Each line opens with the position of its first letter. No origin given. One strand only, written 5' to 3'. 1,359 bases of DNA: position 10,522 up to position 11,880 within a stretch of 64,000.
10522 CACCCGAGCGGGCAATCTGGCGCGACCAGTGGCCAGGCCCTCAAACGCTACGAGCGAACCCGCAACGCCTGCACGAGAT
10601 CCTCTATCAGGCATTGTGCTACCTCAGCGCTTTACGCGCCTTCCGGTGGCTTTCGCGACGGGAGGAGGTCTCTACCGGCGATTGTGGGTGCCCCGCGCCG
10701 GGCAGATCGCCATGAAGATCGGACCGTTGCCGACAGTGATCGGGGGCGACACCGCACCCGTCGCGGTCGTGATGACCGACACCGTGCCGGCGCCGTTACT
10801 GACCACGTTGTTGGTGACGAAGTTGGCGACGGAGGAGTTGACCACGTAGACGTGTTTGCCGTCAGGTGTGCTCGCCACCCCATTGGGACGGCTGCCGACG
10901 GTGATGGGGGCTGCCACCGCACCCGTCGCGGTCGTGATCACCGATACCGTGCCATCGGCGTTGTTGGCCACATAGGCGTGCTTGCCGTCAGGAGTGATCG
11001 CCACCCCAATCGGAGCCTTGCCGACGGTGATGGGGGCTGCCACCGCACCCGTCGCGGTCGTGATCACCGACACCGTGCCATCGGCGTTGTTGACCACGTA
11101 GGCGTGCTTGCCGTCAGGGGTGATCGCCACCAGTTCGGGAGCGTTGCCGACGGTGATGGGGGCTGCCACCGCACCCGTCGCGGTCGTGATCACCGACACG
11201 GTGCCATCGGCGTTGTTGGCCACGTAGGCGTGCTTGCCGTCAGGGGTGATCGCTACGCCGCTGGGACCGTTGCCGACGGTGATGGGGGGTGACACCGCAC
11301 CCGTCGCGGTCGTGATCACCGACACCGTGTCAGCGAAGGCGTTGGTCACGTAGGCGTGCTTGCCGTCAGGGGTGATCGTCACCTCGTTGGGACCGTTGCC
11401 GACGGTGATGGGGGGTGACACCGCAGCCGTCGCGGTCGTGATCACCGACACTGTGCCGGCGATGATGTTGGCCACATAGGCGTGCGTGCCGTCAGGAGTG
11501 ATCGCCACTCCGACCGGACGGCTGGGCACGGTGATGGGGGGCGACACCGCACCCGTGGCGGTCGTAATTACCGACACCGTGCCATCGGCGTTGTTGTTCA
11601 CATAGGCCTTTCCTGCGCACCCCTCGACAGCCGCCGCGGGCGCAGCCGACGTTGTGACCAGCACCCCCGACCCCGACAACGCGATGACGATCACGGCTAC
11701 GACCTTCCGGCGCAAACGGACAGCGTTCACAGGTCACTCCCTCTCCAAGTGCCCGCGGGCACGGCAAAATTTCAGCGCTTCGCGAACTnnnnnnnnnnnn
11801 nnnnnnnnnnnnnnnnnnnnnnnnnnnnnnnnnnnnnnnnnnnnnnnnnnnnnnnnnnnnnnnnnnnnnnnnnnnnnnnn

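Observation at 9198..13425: ECF sigma factor coupled to a membrane-anchored YVTN beta-propeller plus two secreted paralogous propellers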

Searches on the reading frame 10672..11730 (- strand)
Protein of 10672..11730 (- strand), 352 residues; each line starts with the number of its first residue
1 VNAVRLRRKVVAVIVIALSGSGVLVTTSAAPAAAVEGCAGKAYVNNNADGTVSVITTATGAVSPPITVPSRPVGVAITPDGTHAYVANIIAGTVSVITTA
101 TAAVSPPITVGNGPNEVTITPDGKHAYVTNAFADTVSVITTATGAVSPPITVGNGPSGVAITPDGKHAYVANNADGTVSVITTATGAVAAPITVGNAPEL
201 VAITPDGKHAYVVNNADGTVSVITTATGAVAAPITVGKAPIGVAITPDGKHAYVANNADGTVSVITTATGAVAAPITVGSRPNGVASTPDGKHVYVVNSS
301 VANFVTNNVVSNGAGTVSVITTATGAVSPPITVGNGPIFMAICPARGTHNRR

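Call 3: search_protein_families(library=pfam, proteins=[window:10672-11730:-], max_evalue=0.01)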
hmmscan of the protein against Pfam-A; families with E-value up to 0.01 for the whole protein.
window:10672-11730:- (352 aa): 14 families
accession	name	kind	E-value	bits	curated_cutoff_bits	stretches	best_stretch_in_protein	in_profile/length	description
PF21783.3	YNCE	-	3.4e-17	63.2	27.1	3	126-206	42-122/339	YNCE-like beta-propeller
PF10282.15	Lactonase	-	2.5e-15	57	21.7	2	77-182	198-319/344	Lactonase, 7-bladed beta-propeller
PF25174.1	Beta-prop_THOC3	-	1.6e-13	50.7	305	3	200-299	51-149/272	THOC3 beta-propeller domain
PF24684.1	Vgb_lyase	-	1.4e-08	34.4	50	2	113-296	56-239/290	Virginiamycin B lyase family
PF08450.18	SGL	-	3.7e-07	30.4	26.3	0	113-212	135-242/246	SMP-30/Gluconolactonase/LRE-like region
PF01436.27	NHL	-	3e-06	27.4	20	0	154-180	2-27/28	NHL repeat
PF01731.26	Arylesterase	-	7.6e-06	26.5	21.3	0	280-299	54-73/86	Arylesterase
PF23163.1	CSD_RNase_II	-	8.4e-06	26.1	24.3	0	241-265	17-41/60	CSD-like barrel domain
PF23414.1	Beta-prop_EML_2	-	1.9e-05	24.6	90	1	158-257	3-101/266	Echinoderm microtubule-associated protein second beta-propeller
PF02239.22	Cytochrom_D1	-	2.1e-05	23.7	25.5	0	212-298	9-95/368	Cytochrome D1 heme domain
PF03088.22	Str_synth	-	0.00048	20.6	25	0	282-303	59-80/89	Strictosidine synthase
PF15702.11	HPS6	-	0.00051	19.4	27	0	280-302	30-52/378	Hermansky-Pudlak syndrome 6 protein N-terminal domain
PF09453.15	HIRA_B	-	0.0036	17.5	21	0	117-124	4-11/23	HIRA B motif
PF13570.13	Beta-prop_ACSF4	-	0.0048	16.8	133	0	157-343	53-221/329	Beta-alanine-activating enzyme, beta-propeller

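Call 4: search_protein_families(library=ncbifam, proteins=[window:10672-11730:-], max_evalue=0.01)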
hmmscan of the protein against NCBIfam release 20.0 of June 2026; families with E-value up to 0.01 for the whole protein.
window:10672-11730:- (352 aa): 18 families
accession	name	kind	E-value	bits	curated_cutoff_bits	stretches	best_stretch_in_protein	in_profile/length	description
TIGR03866.1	PQQ_ABC_repeats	subfamily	3.1e-75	253.1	287.3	4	125-251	12-138/310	PQQ-dependent catabolism-associated beta-propeller protein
TIGR02276.1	beta_rpt_yvtn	repeat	3.5e-62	206.1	27.85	6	247-286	1-40/42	beta-propeller repeat protein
NF052340.1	hydrazine_beta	equivalog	5.7e-37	127.7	560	4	155-303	34-185/372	hydrazine synthase subunit beta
NF052460.1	L-NosZ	equivalog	6.4e-35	120.6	700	2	120-309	51-240/480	clade III lactonase-type nitrous-oxide reductase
NF052342.1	hydrazine_BC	exception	1e-26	93.4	1250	4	159-298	44-186/690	hydrazine synthase subunit beta-gamma fusion subunit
NF052280.1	7_blade_YncE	equivalog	4.4e-23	81.6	400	3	152-296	169-315/338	7-bladed beta-propeller protein YncE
NF038117.1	choice_anch_I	subfamily_domain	4.9e-22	78.4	300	4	259-326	74-139/458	choice-of-anchor I family protein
NF048007.1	MmpL3Stblzr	equivalog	1.8e-20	73.4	600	3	174-256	246-326/366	MmpL3/TtfA transport complex stabilizer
NF008258.1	PRK11028.1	equivalog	2.6e-11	43.2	370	0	195-264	175-255/330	6-phosphogluconolactonase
TIGR03907.1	QH_beta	equivalog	6.7e-11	41.9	223.2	2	191-255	26-98/338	quinohemoprotein amine dehydrogenase subunit beta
NF050136.1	PGL_lacton_Staph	exception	2.5e-09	36.6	500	0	107-145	184-222/341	6-phosphogluconolactonase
NF052453.1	MthilOxMtoX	equivalog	1.2e-07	30.6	650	1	239-304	290-358/408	methanethiol oxidase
NF038015.2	AztD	exception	1.6e-05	23.9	400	0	254-303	1-49/356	zinc metallochaperone AztD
NF011019.0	PRK14448.1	equivalog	4e-05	23.7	100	0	41-58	31-48/90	acylphosphatase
TIGR04244.1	nitrous_NosZ_RR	equivalog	8.1e-05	21.3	625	0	220-267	294-344/627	TAT-dependent nitrous-oxide reductase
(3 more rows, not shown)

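Call 95: search_protein_families(library=padloc, proteins=[window:10672-11730:-], max_evalue=0.001)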
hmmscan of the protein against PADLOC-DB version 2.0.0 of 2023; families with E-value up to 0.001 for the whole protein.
window:10672-11730:- (352 aa): 0 families
